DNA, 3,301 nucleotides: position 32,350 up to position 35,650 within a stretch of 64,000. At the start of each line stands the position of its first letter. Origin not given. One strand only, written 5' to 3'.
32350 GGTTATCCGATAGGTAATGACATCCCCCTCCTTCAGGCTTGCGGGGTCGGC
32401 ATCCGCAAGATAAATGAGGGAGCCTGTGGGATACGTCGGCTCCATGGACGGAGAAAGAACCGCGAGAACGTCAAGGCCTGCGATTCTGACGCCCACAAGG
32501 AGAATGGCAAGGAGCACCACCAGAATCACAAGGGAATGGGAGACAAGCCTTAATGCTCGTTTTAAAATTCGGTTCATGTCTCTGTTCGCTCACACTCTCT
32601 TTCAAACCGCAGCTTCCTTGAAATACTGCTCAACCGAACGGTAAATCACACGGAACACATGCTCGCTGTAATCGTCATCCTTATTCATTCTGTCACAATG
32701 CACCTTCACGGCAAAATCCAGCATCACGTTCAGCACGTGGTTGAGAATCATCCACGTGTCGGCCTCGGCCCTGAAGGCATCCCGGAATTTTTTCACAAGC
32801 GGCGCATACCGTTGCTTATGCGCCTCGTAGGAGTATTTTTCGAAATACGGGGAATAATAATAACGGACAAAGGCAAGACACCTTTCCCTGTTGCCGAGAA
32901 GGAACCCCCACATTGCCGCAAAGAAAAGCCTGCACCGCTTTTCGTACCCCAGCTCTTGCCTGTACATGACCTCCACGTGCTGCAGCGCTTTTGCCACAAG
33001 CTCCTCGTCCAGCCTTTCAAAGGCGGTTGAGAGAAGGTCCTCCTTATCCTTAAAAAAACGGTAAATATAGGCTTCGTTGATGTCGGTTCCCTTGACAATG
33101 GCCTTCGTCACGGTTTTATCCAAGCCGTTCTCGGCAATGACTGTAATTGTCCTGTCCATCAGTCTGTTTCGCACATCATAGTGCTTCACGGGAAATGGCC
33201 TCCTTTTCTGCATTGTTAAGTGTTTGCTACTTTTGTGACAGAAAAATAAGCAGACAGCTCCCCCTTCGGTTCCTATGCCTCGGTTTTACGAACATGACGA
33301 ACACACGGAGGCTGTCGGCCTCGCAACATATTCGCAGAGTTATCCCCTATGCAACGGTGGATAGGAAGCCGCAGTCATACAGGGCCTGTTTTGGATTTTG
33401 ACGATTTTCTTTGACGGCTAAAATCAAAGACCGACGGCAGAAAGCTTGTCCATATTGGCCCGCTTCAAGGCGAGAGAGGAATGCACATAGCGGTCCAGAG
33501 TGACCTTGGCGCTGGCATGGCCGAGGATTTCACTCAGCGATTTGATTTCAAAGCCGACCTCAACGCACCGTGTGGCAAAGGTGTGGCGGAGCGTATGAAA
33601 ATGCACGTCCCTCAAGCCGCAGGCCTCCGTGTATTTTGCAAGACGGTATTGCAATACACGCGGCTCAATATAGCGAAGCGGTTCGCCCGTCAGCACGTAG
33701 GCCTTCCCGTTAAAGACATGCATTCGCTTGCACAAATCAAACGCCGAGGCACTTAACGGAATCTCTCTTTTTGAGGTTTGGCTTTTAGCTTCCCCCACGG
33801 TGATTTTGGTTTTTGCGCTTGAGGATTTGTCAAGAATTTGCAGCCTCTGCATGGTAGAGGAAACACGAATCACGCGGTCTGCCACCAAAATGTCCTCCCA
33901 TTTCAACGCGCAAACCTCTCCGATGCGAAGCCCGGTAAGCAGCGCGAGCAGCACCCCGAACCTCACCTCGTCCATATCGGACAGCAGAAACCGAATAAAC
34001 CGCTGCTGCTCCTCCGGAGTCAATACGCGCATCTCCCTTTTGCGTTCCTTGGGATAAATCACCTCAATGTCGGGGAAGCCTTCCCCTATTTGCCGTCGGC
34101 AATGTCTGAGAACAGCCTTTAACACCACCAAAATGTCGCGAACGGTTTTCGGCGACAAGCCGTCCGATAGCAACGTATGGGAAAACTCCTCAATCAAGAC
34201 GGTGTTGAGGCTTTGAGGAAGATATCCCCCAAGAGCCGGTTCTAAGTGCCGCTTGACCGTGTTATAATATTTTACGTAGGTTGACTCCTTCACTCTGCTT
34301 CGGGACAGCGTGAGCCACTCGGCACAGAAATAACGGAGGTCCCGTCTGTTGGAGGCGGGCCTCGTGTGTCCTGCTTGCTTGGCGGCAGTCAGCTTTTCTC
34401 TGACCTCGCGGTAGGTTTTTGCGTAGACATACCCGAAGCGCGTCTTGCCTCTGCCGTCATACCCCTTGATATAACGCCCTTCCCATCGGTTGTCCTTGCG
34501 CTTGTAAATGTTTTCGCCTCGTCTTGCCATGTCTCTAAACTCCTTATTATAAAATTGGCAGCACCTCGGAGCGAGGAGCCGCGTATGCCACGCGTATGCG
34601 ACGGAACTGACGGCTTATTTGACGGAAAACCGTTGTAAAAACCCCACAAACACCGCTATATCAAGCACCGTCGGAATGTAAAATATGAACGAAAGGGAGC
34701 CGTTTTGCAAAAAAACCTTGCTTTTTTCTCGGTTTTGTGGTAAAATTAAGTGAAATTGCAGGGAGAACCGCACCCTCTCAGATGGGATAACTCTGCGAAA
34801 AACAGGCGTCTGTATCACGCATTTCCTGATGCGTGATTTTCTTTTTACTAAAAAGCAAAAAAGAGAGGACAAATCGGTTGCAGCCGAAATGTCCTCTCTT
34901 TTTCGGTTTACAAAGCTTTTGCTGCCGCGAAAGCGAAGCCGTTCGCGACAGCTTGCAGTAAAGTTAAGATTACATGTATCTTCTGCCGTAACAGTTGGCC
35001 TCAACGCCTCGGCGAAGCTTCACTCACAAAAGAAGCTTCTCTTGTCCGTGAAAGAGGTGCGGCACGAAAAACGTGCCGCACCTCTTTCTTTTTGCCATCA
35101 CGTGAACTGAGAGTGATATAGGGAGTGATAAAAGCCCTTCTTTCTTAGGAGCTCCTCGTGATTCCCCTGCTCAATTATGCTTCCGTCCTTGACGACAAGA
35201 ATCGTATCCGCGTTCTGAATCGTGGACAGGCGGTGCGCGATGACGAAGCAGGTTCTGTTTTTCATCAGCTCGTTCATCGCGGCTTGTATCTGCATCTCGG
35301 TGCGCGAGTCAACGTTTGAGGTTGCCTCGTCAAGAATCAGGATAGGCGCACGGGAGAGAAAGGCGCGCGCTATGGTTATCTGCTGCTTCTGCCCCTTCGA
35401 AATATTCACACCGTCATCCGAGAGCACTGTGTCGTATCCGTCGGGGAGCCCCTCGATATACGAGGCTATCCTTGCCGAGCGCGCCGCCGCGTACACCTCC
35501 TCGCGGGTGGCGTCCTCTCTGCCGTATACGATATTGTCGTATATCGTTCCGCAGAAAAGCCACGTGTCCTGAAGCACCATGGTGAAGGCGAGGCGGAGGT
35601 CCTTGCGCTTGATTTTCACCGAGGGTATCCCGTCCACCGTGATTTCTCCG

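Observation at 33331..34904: Recombinase-carrying invertible promoter upstream of the fibre locus, apparently in the OFF orientation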

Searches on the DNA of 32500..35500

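Call 46: search_rna_families(source=window, start=32500, end=35500, threshold=evalue, max_evalue=1)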
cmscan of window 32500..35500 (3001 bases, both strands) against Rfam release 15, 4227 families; matches with E-value up to 1: 3.
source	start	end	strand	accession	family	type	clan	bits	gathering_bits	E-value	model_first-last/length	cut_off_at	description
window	34840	34908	+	RF00236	ctRNA_pGA1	Gene; antisense;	-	27.6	45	0.011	1-79/79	no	ctRNA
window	34857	34904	-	RF04134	MIR7504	Gene; miRNA;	-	24.3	83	0.37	1-124/124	no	MIR7504 microRNA precursor family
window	35056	35082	+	RF01759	sucC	Cis-reg;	-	20.3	50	0.46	10-36/70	no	sucC RNA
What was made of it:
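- Tried and rejected: Rfam search of 32500-35500 found nothing near any gathering score (call 46).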
